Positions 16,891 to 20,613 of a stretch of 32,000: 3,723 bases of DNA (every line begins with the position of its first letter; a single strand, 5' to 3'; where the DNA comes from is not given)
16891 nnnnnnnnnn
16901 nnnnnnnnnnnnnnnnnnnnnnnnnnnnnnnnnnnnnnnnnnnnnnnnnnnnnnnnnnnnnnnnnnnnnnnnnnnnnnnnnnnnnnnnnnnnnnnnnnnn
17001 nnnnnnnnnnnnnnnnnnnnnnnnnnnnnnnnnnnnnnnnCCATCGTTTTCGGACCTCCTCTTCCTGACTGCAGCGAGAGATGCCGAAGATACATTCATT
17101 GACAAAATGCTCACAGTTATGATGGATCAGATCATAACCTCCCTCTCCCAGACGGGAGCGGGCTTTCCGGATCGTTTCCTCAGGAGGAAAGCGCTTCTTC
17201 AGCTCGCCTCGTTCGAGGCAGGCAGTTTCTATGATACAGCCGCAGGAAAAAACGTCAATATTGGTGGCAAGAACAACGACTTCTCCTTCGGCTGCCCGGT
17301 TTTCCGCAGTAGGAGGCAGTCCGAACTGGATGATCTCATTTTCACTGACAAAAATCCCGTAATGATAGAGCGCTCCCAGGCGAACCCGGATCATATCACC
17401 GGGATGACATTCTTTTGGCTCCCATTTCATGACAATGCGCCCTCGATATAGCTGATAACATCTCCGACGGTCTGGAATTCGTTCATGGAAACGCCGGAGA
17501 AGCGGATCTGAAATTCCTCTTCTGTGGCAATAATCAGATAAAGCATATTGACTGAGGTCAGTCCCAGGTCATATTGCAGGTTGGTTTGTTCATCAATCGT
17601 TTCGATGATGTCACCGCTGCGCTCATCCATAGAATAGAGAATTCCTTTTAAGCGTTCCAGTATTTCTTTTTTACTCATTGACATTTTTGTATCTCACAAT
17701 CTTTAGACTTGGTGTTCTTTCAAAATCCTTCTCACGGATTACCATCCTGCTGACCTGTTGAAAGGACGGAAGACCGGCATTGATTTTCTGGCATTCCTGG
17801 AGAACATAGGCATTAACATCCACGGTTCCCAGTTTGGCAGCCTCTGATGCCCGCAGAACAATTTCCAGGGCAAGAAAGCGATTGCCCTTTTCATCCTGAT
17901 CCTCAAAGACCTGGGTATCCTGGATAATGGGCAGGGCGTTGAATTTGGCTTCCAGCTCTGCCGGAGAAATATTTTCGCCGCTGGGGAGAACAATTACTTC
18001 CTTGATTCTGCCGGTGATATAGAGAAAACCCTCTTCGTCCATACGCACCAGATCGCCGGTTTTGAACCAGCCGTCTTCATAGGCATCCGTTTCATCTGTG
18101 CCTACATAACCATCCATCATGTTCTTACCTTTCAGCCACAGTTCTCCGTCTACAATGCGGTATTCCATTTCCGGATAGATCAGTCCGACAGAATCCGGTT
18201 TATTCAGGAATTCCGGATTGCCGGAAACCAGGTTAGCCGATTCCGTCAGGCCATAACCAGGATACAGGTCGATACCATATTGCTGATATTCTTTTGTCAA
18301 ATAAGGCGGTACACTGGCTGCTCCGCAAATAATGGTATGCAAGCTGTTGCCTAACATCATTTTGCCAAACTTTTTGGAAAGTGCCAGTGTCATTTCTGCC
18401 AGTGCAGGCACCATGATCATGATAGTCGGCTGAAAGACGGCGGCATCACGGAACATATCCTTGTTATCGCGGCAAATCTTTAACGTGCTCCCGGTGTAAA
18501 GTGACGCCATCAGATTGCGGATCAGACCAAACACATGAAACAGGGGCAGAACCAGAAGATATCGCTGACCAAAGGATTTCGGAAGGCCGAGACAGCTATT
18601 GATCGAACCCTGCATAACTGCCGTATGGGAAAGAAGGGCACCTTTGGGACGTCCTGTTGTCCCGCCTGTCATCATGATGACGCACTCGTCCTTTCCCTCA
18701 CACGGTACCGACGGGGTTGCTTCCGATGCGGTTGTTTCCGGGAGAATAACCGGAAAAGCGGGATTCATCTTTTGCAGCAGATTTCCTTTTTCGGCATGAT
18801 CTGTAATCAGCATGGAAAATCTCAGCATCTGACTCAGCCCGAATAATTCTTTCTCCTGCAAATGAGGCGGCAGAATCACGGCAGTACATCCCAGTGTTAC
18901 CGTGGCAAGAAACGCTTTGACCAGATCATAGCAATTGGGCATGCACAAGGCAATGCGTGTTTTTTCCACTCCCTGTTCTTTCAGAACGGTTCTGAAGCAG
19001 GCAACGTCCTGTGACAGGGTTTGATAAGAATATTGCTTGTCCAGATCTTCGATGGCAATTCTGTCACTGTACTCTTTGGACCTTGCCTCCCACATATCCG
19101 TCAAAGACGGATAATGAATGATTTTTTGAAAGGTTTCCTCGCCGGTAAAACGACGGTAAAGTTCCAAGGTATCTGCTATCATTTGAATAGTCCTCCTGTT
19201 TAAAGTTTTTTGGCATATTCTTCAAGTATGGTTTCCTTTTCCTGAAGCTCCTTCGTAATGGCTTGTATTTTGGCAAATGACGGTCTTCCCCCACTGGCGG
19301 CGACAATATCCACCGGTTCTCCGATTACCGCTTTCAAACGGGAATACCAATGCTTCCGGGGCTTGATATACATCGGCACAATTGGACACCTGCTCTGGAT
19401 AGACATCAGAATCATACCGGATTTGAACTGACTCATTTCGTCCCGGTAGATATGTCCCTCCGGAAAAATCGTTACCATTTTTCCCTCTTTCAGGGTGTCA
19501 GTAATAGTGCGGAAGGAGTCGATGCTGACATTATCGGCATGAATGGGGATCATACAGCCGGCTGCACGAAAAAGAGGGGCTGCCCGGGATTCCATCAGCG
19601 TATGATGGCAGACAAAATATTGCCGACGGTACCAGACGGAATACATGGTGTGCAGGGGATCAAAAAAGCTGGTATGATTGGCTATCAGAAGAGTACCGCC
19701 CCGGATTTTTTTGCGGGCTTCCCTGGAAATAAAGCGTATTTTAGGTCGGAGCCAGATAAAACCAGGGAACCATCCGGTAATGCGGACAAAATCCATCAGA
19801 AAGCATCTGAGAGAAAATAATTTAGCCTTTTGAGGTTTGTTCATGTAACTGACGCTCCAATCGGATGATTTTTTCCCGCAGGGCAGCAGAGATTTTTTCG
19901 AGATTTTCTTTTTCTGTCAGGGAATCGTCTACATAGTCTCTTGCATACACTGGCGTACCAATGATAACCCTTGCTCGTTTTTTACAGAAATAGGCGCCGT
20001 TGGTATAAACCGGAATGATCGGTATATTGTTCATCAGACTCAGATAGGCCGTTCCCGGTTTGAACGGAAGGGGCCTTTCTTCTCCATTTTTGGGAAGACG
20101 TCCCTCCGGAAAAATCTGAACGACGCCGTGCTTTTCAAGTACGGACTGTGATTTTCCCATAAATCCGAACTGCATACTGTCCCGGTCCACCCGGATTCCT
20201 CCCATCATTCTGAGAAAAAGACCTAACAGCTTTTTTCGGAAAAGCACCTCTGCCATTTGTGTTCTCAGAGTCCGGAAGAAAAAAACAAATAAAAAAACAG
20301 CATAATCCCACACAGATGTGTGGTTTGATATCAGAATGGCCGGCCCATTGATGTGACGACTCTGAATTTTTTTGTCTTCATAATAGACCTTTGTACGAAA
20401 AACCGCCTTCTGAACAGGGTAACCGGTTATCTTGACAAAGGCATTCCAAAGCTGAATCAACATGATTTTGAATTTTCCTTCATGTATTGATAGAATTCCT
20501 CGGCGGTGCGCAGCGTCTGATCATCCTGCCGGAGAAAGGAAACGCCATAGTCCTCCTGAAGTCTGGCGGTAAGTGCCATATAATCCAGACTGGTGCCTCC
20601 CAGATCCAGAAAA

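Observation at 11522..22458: Eleven-gene, translationally coupled lipid-acylation operon with private carrier proteins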

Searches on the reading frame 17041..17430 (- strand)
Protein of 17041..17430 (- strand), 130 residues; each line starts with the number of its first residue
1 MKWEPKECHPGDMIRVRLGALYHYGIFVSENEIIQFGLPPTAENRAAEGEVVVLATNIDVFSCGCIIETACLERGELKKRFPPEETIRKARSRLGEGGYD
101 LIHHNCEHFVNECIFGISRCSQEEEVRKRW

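Call 85: search_protein_representatives(protein=window:17041-17430:-)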
Query: 130 residues. Proteins with E-value up to 0.001 (for the whole library): 2306; up to 1e-10: 319; up to 1e-30: 72. The best 150 are listed.
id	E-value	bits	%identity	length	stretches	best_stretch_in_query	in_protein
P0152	1.6e-65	235.5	75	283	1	1-130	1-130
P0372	2.1e-49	183.2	63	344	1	1-130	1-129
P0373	4.1e-49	182.3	60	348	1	1-130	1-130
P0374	5.6e-47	175.4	58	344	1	1-130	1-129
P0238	2.4e-46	173.4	59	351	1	1-130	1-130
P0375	2.4e-46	173.3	59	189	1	1-130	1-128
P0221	1.5e-45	170.8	58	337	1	1-130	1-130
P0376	6.2e-45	168.8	59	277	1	1-130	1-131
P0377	7.8e-45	168.5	59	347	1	1-130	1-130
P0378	1.1e-44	167.9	57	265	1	1-130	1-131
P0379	1.2e-44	167.9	58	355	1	1-130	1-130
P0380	1.4e-44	167.7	57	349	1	1-130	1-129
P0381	3.5e-44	166.4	58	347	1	1-130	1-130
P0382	4.3e-44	166.1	55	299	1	1-130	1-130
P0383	6.7e-44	165.4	60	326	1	1-130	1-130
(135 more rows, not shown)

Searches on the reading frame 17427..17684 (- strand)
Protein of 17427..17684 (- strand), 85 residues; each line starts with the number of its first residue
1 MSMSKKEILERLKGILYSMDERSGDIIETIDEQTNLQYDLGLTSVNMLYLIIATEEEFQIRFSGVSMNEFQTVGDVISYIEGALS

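Call 3: search_protein_families(library=pfam, proteins=[window:17427-17684:-], max_evalue=0.01)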
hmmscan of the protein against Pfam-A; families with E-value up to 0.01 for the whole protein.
window:17427-17684:- (85 aa): 1 family
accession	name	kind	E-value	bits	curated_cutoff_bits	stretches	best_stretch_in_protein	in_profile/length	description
PF00550.31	PP-binding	-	4.8e-07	30.4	20.8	1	28-80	16-67/67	Phosphopantetheine attachment site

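Call 4: search_protein_families(library=ncbifam, proteins=[window:17427-17684:-], max_evalue=0.01)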
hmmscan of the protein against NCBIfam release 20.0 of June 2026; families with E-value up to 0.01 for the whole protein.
window:17427-17684:- (85 aa): 15 families
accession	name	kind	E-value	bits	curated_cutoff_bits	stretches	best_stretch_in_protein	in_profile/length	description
NF009104.0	PRK12449.1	equivalog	2.9e-11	43.2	70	1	3-81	1-76/80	acyl carrier protein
NF002147.0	PRK00982.1-1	equivalog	8.8e-10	38.3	84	1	1-82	1-79/83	acyl carrier protein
NF002148.0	PRK00982.1-2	subfamily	1.2e-09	37.8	71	1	6-82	3-76/79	acyl carrier protein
NF002150.0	PRK00982.1-4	subfamily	2.2e-09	37.4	66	1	3-81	1-76/80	acyl carrier protein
TIGR00517.1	acyl_carrier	equivalog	5.1e-09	35.9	70.45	1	7-81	3-74/77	acyl carrier protein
NF002151.0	PRK00982.1-5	equivalog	1.2e-08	34.9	92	1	7-82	3-75/78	acyl carrier protein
NF005798.0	PRK07639.1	equivalog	7.9e-07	29.4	100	1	3-81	1-79/91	petrobactin biosynthesis protein AsbD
NF002149.0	PRK00982.1-3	equivalog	6.6e-06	26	106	1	9-82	5-75/78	acyl carrier protein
NF005480.0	PRK07081.1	equivalog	1.8e-05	24.6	72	1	27-73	19-66/83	acyl carrier protein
NF040636.1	AcpM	exception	4.7e-05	23.3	146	1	20-81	15-76/93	meromycolate extension acyl carrier protein AcpM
NF006031.0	PRK08172.1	equivalog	7.2e-05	23.4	76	1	27-81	21-75/82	acyl carrier protein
NF058660.1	cispen_ACP_AmcB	equivalog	0.00019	21.6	80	1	28-81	21-76/80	cispentacin biosynthesis acyl carrier protein AmcB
NF003757.0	PRK05350.1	equivalog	0.00038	20.5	65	1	3-83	2-79/83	acyl carrier protein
NF004533.0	PRK05883.1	equivalog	0.0028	17.4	72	1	27-80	40-93/100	acyl carrier protein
TIGR04069.1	ocin_ACP_rel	hypoth_equivalog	0.0051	17.3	70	1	10-78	4-75/77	peptide maturation system acyl carrier-related protein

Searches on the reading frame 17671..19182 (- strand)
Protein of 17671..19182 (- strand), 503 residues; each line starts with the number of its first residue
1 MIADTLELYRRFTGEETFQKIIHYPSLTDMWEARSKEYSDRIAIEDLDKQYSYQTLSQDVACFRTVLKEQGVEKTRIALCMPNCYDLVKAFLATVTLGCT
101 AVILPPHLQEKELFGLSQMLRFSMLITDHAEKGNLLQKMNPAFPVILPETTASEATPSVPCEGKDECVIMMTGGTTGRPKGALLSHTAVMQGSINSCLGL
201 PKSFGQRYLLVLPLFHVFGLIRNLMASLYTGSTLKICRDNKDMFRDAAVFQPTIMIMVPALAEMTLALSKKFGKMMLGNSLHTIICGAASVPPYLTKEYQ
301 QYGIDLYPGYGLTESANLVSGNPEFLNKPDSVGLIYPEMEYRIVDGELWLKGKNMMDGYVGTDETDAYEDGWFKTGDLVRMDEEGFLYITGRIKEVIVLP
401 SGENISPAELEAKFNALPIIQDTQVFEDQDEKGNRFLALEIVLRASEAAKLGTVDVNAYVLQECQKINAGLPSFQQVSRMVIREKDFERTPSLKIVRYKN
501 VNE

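Call 3: search_protein_families(library=pfam, proteins=[window:17671-19182:-], max_evalue=0.01)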
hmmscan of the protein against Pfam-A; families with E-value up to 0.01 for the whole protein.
window:17671-19182:- (503 aa): 2 families
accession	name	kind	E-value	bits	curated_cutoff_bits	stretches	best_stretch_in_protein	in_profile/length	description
PF00501.34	AMP-binding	-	4.3e-57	194.1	29.9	1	32-359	2-383/384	AMP-binding enzyme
PF23562.2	AMP-binding_C_3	-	9e-06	26.5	20.8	1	395-499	2-107/124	AMP-binding enzyme C-terminal domain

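Call 4: search_protein_families(library=ncbifam, proteins=[window:17671-19182:-], max_evalue=0.01)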
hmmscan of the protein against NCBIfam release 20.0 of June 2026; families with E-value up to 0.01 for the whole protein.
window:17671-19182:- (503 aa): 103 families (the best 25 are shown)
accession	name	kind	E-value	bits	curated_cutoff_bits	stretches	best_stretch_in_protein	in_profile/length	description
NF004837.0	PRK06187.1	subfamily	4.2e-60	203.5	476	2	151-468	157-487/531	long-chain-fatty-acid--CoA ligase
TIGR01923.1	menE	equivalog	5.9e-60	203.4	330.15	1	52-433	1-388/442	o-succinylbenzoate--CoA ligase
NF004114.0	PRK05605.1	equivalog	1.2e-57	195.6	766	2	161-448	218-523/575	long-chain-fatty-acid--CoA ligase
NF052269.1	Staph_lig_FadD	equivalog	3.9e-52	177.2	650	1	29-449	4-448/499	long-chain-fatty-acid--CoA ligase FadD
NF006539.0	PRK09029.1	equivalog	2.6e-50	171.6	494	1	30-439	8-399/458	o-succinylbenzoate--CoA ligase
NF002966.0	PRK03640.1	equivalog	1.6e-49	168.8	556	1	34-432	11-420/483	o-succinylbenzoate--CoA ligase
NF005714.0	PRK07529.1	subfamily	1.1e-46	159.5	632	2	155-422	209-503/640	acyl-CoA synthetase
NF006181.0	PRK08314.1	subfamily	2.9e-46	157.9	705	2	148-459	187-517/563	long-chain-fatty-acid--CoA ligase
NF005307.0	PRK06839.1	equivalog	1.6e-44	152.4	748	1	32-447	9-446/496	o-succinylbenzoate--CoA ligase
NF005801.1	PRK07656.1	equivalog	9.3e-44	149.9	657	2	159-432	159-441/500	FadD3 family acyl-CoA ligase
NF006572.0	PRK09088.1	equivalog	5.3e-41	140.8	696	1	36-446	12-440/491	acyl-CoA synthetase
NF004511.1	PRK05852.1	equivalog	8.2e-40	136.9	650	1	47-450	23-460/505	FadD7 family fatty acid--CoA ligase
NF004758.0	PRK06087.1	equivalog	1.2e-39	136.2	736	2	157-498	181-529/548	medium-chain fatty-acid--CoA ligase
NF006182.0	PRK08316.1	subfamily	2.2e-39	135.4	663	2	151-449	158-472/523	fatty acyl-CoA synthetase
NF009233.0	PRK12583.1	subfamily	2.2e-36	125.4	832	2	164-449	201-505/558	fatty acid CoA ligase family protein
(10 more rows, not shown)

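Call 18: search_solved_structures(query=window:17671-19182:-, max_evalue=1e-30)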
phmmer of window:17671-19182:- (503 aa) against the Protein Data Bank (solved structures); distinct sequences matched with E-value up to 1e-30: 5.
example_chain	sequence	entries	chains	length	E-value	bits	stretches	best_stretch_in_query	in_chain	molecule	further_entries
8wev_A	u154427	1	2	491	9.6e-34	119.8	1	43-427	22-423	Feruloyl-CoA Synthetase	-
8weu_A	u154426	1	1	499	1e-33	119.7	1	43-426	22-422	Fatty-acyl-CoA synthase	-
3r44_A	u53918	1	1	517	3.8e-33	117.9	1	65-450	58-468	fatty acyl CoA synthetase FADD13 (FATTY-ACYL-CoA SYNTHETASE)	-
5x8f_A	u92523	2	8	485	5.4e-32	114.1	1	67-443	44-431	2-succinylbenzoate--CoA ligase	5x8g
5buq_A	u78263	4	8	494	5.5e-32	114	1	67-443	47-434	2-succinylbenzoate--CoA ligase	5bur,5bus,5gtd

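Call 39: search_solved_structures(query=window:17671-19182:-, max_evalue=1e-18)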
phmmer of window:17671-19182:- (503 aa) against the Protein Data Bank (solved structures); distinct sequences matched with E-value up to 1e-18: 51.
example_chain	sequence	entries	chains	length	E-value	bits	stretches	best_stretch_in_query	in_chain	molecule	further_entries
8wev_A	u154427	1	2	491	9.6e-34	119.8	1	43-427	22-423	Feruloyl-CoA Synthetase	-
8weu_A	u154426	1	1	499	1e-33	119.7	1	43-426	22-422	Fatty-acyl-CoA synthase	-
3r44_A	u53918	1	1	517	3.8e-33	117.9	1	65-450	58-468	fatty acyl CoA synthetase FADD13 (FATTY-ACYL-CoA SYNTHETASE)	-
5x8f_A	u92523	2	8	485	5.4e-32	114.1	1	67-443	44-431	2-succinylbenzoate--CoA ligase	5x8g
5buq_A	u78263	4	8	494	5.5e-32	114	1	67-443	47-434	2-succinylbenzoate--CoA ligase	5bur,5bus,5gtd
6qjz_A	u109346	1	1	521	9.3e-30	106.7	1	161-445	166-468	oxalyl CoA-synthetase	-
5ie0_A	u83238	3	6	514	1.1e-28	103.2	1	151-459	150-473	Oxalate--CoA ligase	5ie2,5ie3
3ipl_A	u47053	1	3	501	1.7e-27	99.2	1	164-432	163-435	2-succinylbenzoate--CoA ligase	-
7kyd_A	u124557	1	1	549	4.3e-24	88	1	159-444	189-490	Long-chain fatty-acyl-CoA synthetase CG6178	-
5zrn_A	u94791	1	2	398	4.5e-24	87.9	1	65-392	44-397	Long-chain-fatty-acid--CoA ligase FadD13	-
3t5b_A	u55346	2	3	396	1.7e-23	86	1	65-389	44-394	PROBABLE CHAIN-FATTY-ACID-CoA LIGASE FADD13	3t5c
5c5h_A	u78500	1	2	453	1.8e-23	85.9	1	39-430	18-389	2-succinylbenzoate--CoA ligase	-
6nj0_A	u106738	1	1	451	2e-23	85.8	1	40-430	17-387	2-succinylbenzoate--CoA ligase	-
4gxq_A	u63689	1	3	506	4.2e-23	84.7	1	151-460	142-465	Malonyl CoA synthetase, Benzoate-CoA ligase Chimeric protein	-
4gxr_A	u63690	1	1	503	5.7e-23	84.3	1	151-427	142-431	Malonyl CoA synthetase, Benzoate-CoA ligase Chimeric protein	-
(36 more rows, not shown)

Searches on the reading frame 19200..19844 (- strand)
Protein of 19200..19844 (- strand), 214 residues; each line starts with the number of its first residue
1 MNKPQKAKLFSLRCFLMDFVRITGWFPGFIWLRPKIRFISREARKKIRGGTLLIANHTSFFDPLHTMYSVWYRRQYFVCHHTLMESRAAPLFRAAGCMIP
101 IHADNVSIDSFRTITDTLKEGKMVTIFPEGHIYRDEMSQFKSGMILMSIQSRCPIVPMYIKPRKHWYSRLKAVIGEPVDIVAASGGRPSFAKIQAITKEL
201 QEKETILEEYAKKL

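Call 3: search_protein_families(library=pfam, proteins=[window:19200-19844:-], max_evalue=0.01)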
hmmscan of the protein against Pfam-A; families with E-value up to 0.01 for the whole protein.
window:19200-19844:- (214 aa): 1 family
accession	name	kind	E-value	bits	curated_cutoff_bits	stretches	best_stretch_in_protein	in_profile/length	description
PF01553.26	Acyltransferase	-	3.7e-16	59.6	23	1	44-161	10-132/132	Acyltransferase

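Call 4: search_protein_families(library=ncbifam, proteins=[window:19200-19844:-], max_evalue=0.01)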
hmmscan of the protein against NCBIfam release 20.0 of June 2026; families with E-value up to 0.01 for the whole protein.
window:19200-19844:- (214 aa): 5 families
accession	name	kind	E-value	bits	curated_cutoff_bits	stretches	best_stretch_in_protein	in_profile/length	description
NF006386.0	PRK08633.1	equivalog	8e-20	70.2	1221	1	48-167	440-556/1147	acyl-[ACP]--phospholipid O-acyltransferase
TIGR00530.1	AGP_acyltrn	subfamily_domain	5e-13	48.9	102.95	1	47-160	14-129/130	1-acylglycerol-3-phosphate O-acyltransferase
NF005291.0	PRK06814.1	equivalog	9.8e-06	23.7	1349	1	45-172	450-576/1140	acyl-[ACP]--phospholipid O-acyltransferase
NF052615.1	orn_lipid_OlsF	equivalog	0.00032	19.4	620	1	99-165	128-201/570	bifunctional ornithine lipid synthase OlsF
NF005959.0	PRK08043.1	equivalog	0.00079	17.8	886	1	51-174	30-152/719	bifunctional acyl-ACP--phospholipid O-acyltransferase/long-chain-fatty-acid--ACP ligase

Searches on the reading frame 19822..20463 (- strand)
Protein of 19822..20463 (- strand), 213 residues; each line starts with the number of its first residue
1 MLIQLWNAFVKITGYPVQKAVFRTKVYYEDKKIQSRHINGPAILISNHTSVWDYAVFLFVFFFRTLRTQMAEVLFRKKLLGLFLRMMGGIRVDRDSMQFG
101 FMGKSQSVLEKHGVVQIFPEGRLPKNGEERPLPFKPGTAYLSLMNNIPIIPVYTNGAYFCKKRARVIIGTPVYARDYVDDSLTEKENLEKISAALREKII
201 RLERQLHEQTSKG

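Call 3: search_protein_families(library=pfam, proteins=[window:19822-20463:-], max_evalue=0.01)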
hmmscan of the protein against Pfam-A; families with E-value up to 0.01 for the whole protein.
window:19822-20463:- (213 aa): 1 family
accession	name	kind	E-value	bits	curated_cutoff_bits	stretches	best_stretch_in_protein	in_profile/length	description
PF01553.26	Acyltransferase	-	3.7e-19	69.3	23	1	34-153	11-130/132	Acyltransferase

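Call 4: search_protein_families(library=ncbifam, proteins=[window:19822-20463:-], max_evalue=0.01)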
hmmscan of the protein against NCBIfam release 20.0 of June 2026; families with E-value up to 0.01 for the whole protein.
window:19822-20463:- (213 aa): 3 families
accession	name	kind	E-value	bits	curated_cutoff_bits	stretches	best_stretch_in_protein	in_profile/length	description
NF006386.0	PRK08633.1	equivalog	6.5e-16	57.2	1221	1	2-202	407-602/1147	acyl-[ACP]--phospholipid O-acyltransferase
TIGR00530.1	AGP_acyltrn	subfamily_domain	8.3e-15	54.7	102.95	1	34-153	8-128/130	1-acylglycerol-3-phosphate O-acyltransferase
NF011593.0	PRK15018.1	equivalog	0.0019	18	501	1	31-207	56-237/245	1-acylglycerol-3-phosphate O-acyltransferase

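Call 23: search_solved_structures(query=window:19822-20463:-, max_evalue=0.01)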
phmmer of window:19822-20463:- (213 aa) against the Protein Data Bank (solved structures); distinct sequences matched with E-value up to 0.01: 1.
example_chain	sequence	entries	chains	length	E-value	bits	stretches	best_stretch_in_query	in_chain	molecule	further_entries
5kym_A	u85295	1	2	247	5.7e-05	26.5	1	42-165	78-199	1-acyl-sn-glycerol-3-phosphate acyltransferase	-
